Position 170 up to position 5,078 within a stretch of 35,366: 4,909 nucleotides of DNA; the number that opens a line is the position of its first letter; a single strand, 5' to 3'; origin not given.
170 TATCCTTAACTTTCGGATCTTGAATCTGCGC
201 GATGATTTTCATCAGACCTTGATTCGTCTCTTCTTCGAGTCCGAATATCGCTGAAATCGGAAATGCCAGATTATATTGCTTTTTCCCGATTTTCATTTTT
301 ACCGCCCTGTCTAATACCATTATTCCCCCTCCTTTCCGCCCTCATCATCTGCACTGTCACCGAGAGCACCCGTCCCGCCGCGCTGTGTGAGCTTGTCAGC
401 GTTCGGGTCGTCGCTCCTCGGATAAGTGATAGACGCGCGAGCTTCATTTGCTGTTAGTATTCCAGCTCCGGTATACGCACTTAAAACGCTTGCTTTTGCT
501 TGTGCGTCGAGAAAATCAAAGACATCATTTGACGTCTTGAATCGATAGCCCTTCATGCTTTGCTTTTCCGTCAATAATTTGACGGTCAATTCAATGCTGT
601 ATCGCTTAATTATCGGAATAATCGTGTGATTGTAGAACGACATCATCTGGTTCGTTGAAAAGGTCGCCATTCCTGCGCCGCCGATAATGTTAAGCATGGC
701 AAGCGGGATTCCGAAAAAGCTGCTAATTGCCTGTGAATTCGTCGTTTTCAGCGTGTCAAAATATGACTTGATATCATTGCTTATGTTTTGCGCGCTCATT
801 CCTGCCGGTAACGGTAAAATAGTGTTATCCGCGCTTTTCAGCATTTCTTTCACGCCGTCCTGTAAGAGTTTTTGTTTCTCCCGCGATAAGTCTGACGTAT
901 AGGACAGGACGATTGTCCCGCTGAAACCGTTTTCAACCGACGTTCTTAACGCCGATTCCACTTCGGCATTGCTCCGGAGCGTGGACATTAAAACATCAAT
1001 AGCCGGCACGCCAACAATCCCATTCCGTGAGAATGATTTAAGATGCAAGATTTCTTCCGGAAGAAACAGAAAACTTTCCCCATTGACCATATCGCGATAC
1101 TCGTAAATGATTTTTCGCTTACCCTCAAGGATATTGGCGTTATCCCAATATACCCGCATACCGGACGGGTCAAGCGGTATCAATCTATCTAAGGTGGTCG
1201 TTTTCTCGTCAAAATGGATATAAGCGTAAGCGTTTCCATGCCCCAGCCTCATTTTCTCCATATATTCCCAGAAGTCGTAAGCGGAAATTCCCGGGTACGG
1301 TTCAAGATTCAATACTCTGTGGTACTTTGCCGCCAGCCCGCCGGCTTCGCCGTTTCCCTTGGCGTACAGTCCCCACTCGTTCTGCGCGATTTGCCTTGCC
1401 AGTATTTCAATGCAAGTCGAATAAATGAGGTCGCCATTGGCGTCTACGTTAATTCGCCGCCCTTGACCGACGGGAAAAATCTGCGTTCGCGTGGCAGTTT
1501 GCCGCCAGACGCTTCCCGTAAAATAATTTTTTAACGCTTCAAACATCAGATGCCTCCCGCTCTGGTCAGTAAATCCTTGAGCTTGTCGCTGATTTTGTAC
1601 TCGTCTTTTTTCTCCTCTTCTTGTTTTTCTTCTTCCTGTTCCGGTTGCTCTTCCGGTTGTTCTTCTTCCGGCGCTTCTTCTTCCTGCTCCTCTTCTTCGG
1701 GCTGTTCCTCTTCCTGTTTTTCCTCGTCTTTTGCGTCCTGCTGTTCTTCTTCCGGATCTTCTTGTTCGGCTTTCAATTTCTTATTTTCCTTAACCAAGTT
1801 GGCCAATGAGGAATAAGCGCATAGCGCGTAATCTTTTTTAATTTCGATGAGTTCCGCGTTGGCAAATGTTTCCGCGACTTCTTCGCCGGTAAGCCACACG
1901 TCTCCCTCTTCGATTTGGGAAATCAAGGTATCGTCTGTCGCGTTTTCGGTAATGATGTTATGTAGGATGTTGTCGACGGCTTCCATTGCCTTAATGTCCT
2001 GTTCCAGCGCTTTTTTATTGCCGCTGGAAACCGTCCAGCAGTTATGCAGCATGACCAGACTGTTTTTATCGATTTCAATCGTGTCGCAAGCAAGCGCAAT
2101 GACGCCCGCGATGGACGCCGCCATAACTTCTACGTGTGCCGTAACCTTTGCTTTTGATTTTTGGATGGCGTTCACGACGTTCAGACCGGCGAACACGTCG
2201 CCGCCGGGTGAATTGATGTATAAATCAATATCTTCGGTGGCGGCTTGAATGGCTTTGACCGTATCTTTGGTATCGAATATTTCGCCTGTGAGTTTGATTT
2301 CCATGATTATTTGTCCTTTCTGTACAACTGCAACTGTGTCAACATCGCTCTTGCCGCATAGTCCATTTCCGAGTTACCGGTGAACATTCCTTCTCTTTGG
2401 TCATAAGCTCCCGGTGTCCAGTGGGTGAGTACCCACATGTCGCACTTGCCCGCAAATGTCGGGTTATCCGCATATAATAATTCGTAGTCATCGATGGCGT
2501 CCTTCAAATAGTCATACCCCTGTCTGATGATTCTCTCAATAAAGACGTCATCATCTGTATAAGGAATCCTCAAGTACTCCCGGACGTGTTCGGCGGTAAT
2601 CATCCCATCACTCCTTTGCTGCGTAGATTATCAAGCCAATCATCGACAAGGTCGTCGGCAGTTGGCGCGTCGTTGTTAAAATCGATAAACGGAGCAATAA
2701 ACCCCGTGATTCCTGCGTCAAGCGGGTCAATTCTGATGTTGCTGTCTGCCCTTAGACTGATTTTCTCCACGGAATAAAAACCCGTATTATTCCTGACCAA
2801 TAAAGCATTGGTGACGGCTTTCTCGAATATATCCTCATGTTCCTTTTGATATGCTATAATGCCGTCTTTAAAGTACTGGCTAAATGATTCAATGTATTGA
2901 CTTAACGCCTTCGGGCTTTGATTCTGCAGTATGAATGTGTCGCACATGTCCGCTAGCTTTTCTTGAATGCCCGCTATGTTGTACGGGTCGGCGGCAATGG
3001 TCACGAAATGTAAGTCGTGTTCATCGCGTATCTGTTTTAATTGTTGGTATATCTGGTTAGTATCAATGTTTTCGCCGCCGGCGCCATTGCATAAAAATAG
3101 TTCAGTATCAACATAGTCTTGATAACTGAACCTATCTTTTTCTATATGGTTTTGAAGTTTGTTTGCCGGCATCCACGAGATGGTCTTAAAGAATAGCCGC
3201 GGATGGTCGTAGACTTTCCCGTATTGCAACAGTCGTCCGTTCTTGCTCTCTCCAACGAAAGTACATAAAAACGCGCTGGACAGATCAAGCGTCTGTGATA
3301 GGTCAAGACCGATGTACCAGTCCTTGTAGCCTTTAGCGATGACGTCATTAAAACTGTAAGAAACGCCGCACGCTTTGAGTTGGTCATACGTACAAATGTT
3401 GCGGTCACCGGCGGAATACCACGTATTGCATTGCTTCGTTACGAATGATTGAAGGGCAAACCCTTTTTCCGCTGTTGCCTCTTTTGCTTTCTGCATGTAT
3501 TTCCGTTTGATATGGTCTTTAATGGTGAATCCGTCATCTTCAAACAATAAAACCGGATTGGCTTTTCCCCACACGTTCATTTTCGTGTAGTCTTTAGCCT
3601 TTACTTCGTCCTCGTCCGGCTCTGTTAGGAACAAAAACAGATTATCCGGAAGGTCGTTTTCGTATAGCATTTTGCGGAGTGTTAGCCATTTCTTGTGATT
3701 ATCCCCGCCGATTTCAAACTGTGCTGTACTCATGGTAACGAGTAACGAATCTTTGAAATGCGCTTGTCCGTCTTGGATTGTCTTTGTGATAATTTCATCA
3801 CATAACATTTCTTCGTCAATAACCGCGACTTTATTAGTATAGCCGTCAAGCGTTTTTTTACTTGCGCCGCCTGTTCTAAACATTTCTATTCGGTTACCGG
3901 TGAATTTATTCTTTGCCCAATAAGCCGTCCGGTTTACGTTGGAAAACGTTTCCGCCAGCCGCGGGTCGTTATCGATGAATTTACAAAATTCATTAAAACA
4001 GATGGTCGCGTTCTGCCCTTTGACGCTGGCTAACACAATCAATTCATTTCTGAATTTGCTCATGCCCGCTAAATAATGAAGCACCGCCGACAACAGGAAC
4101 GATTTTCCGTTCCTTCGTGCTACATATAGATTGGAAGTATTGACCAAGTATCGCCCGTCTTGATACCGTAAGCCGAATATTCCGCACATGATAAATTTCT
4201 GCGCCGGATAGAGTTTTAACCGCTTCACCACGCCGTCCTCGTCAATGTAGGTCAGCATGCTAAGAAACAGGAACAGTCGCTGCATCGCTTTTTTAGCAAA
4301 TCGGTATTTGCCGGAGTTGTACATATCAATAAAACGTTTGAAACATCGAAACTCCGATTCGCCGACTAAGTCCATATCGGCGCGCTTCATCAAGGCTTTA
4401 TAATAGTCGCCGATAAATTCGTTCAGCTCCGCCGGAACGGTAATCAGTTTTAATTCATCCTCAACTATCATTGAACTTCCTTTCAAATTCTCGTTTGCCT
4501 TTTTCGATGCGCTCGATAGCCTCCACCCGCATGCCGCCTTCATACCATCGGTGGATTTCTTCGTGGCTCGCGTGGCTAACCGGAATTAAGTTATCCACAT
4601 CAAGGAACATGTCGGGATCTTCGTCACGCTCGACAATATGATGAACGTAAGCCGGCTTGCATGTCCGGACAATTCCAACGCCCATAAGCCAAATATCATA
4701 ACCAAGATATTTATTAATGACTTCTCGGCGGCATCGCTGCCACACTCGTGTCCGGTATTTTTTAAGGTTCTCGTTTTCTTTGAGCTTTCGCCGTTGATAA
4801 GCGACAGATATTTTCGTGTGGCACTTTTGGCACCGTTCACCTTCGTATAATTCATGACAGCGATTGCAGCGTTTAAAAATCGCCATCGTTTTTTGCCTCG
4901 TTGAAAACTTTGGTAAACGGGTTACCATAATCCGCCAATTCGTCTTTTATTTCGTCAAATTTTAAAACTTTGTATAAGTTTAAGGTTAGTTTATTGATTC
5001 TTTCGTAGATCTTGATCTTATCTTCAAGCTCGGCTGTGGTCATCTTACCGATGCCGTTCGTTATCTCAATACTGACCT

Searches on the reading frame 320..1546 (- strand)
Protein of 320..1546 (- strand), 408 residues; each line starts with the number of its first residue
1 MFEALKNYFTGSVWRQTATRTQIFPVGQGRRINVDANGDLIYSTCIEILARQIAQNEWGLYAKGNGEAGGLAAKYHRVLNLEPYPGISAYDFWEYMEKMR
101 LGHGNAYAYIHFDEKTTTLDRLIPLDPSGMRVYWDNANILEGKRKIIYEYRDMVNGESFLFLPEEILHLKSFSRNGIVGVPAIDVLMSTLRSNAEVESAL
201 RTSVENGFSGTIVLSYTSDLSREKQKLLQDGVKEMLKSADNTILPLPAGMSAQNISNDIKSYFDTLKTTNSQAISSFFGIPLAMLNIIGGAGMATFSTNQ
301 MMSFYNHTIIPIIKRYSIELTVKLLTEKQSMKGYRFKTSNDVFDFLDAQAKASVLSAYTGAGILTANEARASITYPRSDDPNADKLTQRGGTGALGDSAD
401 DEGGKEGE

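Call 6: search_protein_families(library=pfam, max_evalue=1, proteins=[window:320-1546:-])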
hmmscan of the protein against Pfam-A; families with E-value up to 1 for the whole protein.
window:320-1546:- (408 aa): 1 family
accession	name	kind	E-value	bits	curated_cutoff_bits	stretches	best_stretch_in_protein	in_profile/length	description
PF04860.17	Phage_portal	-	6e-55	187.1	39.1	1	44-371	5-318/321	Phage portal protein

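Call 7: search_protein_families(library=phrogs, max_evalue=0.1, proteins=[window:320-1546:-])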
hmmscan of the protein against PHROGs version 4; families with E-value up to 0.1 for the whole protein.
window:320-1546:- (408 aa): 4 families
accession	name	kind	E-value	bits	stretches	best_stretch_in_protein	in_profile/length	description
phrog_12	-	head and packaging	6.2e-65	221.4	1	40-398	94-440/646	portal protein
phrog_2662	-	head and packaging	1.6e-30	107.3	1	41-404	69-434/717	portal protein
phrog_5929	-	head and packaging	2.4e-16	60.8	1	197-389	5-196/228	portal protein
phrog_11323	-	unknown function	0.00022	22.3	1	294-371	8-86/130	-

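Call 54: search_dna_similar(query=window:323-1546:-, collection=phages, mode=protein, max_evalue=1e-10, max_rows=20)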
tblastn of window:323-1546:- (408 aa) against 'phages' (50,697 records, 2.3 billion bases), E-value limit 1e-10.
Records with a match: 419; places in all: 419; records where one place covers at least 80% of the query: 285.
Best place of each record, by identity: <60% 419.
By first word of the organism name: Mycobacterium 152; Staphylococcus 105; Bacillus 47; Ralstonia 32; Pseudomonas 22; Clostridium 15; Paenibacillus 8; Geobacillus 7; Klebsiella 4; Lactobacillus 4; and 13 more.
By host as written in the record: Mycobacterium smegmatis mc2 155 108; Staphylococcus aureus 45; Ralstonia solanacearum 25; - 17; Mycobacterium smegmatis mc2155 17; Mycobacterium smegmatis mc#155 17; Bacillus anthracis 16; Pseudomonas aeruginosa 8; and 108 more.
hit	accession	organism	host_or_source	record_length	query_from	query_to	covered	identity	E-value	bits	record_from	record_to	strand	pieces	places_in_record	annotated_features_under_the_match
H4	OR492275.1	Fusobacterium phage phiHugo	Fusobacterium necrophorum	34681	39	370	81%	31.8%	6e-37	149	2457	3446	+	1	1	portal protein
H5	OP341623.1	Parageobacillus phage vB_PtoS_NIIg3.2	Parageobacillus toebii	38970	45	408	89%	28.7%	1e-30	130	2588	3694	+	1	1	portal protein | prohead protease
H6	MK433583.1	Klebsiella phage ST899-OXA48phi17.2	Klebsiella pneumoniae ST899-OXA48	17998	29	405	92%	27.3%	5e-22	104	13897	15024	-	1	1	portal protein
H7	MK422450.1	Klebsiella phage ST13-OXA48phi12.4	Klebsiella pneumoniae ST13-OXA48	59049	29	405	92%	27.1%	3e-21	102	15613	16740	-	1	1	portal protein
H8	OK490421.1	Klebsiella phage Kp4866-6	Klebsiella pneumoniae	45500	29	405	92%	27.1%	6e-21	101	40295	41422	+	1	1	record has no annotation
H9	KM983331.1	Clostridium phage phiCT19406B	Clostridium tetani ATCC 19406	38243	33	376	84%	29.3%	1e-32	136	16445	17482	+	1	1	portal protein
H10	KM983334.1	Clostridium phage phiCTC2B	Clostridium tetani C2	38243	33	376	84%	29.3%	1e-32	136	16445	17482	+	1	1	portal protein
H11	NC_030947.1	Clostridium phage phiCT19406B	Clostridium tetani ATCC 19406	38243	33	376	84%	29.3%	1e-32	136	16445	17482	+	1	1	portal protein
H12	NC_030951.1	Clostridium phage phiCTC2B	Clostridium tetani C2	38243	33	376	84%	29.3%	1e-32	136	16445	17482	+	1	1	portal protein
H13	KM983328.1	Clostridium phage phiCT453B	Clostridium tetani ATCC 453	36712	42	408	90%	27.4%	2e-30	129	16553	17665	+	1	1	portal protein | prohead Clp protease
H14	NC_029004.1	Clostridium phage phiCT453B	Clostridium tetani ATCC 453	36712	42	408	90%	27.4%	2e-30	129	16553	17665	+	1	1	portal protein | head maturation protease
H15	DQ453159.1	Geobacillus virus E2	Geobacillus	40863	42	379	83%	29.3%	8e-32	133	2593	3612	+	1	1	putative portal protein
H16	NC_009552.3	Geobacillus virus E2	Geobacillus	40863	42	379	83%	29.3%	8e-32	133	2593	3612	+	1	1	portal protein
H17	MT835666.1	Bacteriophage sp.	human fecal samples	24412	39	373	82%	29.3%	6e-33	137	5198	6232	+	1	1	record has no annotation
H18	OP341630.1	Geobacillus phage vB_GthS_PT9.1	Geobacillus thermodenitrificans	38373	42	376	82%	28.9%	2e-32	135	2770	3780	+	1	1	portal protein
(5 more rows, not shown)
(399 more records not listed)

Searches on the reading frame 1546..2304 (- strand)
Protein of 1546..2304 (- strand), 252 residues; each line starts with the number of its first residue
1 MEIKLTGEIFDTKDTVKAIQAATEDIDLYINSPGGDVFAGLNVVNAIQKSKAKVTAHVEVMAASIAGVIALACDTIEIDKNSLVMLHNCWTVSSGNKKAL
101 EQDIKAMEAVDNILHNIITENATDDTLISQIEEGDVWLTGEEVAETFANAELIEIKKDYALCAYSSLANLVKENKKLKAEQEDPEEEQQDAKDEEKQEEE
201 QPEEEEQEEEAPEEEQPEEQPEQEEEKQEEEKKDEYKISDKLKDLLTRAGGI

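Call 6: search_protein_families(library=pfam, max_evalue=1, proteins=[window:1546-2304:-])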
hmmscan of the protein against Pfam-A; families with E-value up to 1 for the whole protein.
window:1546-2304:- (252 aa): 15 families
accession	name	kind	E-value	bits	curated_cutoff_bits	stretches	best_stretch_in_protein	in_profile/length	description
PF00574.28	CLP_protease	-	3.5e-18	66.6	20.2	1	20-144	43-170/182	Clp protease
PF01972.22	SDH_protease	-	6e-10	39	31.3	1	9-83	75-151/286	ClpP-like SDH-type serine proteinase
PF25145.1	NfeD1b_N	-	7.4e-08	32.6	40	1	16-84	24-92/189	NfeD1b, N-terminal domain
PF01676.23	Metalloenzyme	-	0.012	15.5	24.3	1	45-128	111-195/252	Metalloenzyme superfamily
PF02862.22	DDHD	-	0.067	13.8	28.3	1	169-234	121-203/258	DDHD domain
PF01343.23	Peptidase_S49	-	0.089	13.2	24.9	1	48-86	3-41/154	Peptidase family S49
PF06213.17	CobT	-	0.11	12.4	26.1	1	175-235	207-268/276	Cobalamin biosynthesis protein CobT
PF02724.19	CDC45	-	0.12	11.1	34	1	168-235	113-179/624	CDC45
PF13562.11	NTP_transf_4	-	0.16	12.5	27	1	7-108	68-149/153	Sugar nucleotidyl transferase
PF06237.18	SLC52_ribofla_tr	-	0.17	11.3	27.9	1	161-221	207-256/429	Solute carrier family 52, riboflavin transporter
PF07133.16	Merozoite_SPAM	-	0.33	11.4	27.5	1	169-242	35-110/176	Merozoite surface protein (SPAM)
PF06459.17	RR_TM4-6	-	0.38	10.9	25.1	1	172-236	89-157/277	Ryanodine Receptor TM 4-6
PF14153.11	Spore_coat_CotO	-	0.5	10.8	35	1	172-245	41-114/182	Spore coat protein CotO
PF01080.22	Presenilin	-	0.59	9.3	34.3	1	180-232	269-324/408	Presenilin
PF22251.1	PFF1_TM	-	0.71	9.8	32.3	0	170-231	115-181/300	Vacuolar membrane protease, transmembrane domain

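Call 7: search_protein_families(library=phrogs, max_evalue=0.1, proteins=[window:1546-2304:-])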
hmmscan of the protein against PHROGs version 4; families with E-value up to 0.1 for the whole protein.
window:1546-2304:- (252 aa): 16 families
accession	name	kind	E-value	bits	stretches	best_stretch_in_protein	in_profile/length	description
phrog_94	-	head and packaging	7.2e-44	152.3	1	13-235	106-345/622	head maturation protease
phrog_133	-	head and packaging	1.3e-37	130.8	1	13-229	36-255/668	head maturation protease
phrog_1684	-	head and packaging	2.3e-36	126.7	1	21-220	70-271/284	head maturation protease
phrog_2976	-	head and packaging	1.7e-31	111.3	1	13-229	39-259/394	head maturation protease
phrog_3348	-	unknown function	6.2e-29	102.4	1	16-214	60-255/386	-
phrog_1827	-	other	3.3e-25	89.6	1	19-150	46-180/202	ATP-dependent protease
phrog_5410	-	other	4.3e-17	63.3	1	14-209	44-224/323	ATP-dependent protease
phrog_53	-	head and packaging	1.6e-13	51.7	1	23-99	117-213/583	head maturation protease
phrog_13984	-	unknown function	5.1e-11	43.8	1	25-84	62-121/123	-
phrog_23753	-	head and packaging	0.00067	20.3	1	13-123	31-141/298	head maturation protease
phrog_11747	-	unknown function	0.00067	19.9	1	20-82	57-122/290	-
phrog_30618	-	unknown function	0.0015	19.2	1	56-237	8-190/269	-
phrog_26024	-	other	0.0016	18.8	1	29-94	68-133/202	protease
phrog_33433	-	unknown function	0.029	14.1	1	169-244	322-391/560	-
phrog_459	-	other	0.062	13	1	101-235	120-247/736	peptidase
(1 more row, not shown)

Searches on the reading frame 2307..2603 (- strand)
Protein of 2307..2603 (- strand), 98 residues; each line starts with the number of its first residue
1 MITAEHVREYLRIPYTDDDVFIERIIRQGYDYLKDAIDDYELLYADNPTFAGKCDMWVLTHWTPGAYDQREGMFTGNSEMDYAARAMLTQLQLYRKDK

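Call 6: search_protein_families(library=pfam, max_evalue=1, proteins=[window:2307-2603:-])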
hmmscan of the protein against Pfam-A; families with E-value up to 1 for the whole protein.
window:2307-2603:- (98 aa): 1 family
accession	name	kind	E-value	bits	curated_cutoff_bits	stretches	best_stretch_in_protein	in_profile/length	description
PF05135.19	Phage_connect_1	-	0.00058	20.6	21.2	1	1-44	1-42/101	Phage gp6-like head-tail connector protein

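Call 7: search_protein_families(library=phrogs, max_evalue=0.1, proteins=[window:2307-2603:-])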
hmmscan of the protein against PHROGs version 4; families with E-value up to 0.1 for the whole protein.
window:2307-2603:- (98 aa): 1 family
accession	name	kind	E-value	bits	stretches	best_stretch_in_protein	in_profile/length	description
phrog_40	-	connector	3.1e-05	24.5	1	1-92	41-131/201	head-tail adaptor Ad1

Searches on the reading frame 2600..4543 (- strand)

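Call 6: search_protein_families(library=pfam, max_evalue=1, proteins=[window:2600-4543:-])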
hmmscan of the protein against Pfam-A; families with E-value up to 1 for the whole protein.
window:2600-4543:- (647 aa): 3 families
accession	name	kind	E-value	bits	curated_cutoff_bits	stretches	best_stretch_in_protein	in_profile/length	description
PF20441.4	TerL_nuclease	-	3.4e-15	56.4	24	1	300-614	5-278/286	Terminase large subunit, endonuclease domain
PF03354.21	TerL_ATPase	-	2.2e-07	31.2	23.7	1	114-279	2-166/178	Terminase large subunit, ATPase domain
PF24834.1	PH_Rhabdo_glycop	-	0.14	12.6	28.8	1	98-131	43-74/75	Rhabdovirus glycoprotein G PH domain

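Call 7: search_protein_families(library=phrogs, max_evalue=0.1, proteins=[window:2600-4543:-])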
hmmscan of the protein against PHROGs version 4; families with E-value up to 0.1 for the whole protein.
window:2600-4543:- (647 aa): 9 families
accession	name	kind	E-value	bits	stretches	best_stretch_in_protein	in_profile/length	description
phrog_9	-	head and packaging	8.2e-60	204.5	1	62-617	176-662/812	terminase large subunit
phrog_2699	-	head and packaging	5.1e-32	112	1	298-614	13-289/315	terminase large subunit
phrog_4914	-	head and packaging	3e-14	54.1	1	70-236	35-209/213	terminase large subunit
phrog_2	-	head and packaging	4.2e-07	30.1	1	105-588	261-596/807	terminase large subunit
phrog_15411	-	unknown function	0.0016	18.9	1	490-597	164-271/333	-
phrog_10517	-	head and packaging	0.017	15.7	1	78-157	74-153/207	terminase large subunit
phrog_480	-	unknown function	0.02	16.1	0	364-399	14-49/95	-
phrog_23709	-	unknown function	0.068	14.1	0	556-605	14-63/68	-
phrog_33499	-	unknown function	0.081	13.7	0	523-589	55-119/146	-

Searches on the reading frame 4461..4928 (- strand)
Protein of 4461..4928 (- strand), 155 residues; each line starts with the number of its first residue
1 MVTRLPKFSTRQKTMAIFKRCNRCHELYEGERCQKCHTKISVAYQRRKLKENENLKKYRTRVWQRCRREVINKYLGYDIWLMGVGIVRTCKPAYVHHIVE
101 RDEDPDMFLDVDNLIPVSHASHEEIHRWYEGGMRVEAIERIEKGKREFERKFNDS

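Call 25: search_protein_families(library=phrogs, max_evalue=0.1, proteins=[window:4461-4928:-])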
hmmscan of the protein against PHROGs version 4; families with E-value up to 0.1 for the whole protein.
window:4461-4928:- (155 aa): 6 families
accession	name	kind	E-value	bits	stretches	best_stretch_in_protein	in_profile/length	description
phrog_144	-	DNA, RNA and nucleotide metabolism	3.9e-19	70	1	9-150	13-162/175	HNH endonuclease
phrog_4321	-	DNA, RNA and nucleotide metabolism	7e-10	39.8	1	40-140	25-127/135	HNH endonuclease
phrog_119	-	DNA, RNA and nucleotide metabolism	9.3e-09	35.6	1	43-135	171-264/443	HNH endonuclease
phrog_4581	-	head and packaging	2.6e-07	31.4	1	45-127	35-110/395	terminase small subunit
phrog_5956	-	DNA, RNA and nucleotide metabolism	0.00071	20.2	1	31-139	22-122/138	HNH endonuclease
phrog_24252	-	DNA, RNA and nucleotide metabolism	0.064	14.6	1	71-128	19-72/146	HNH endonuclease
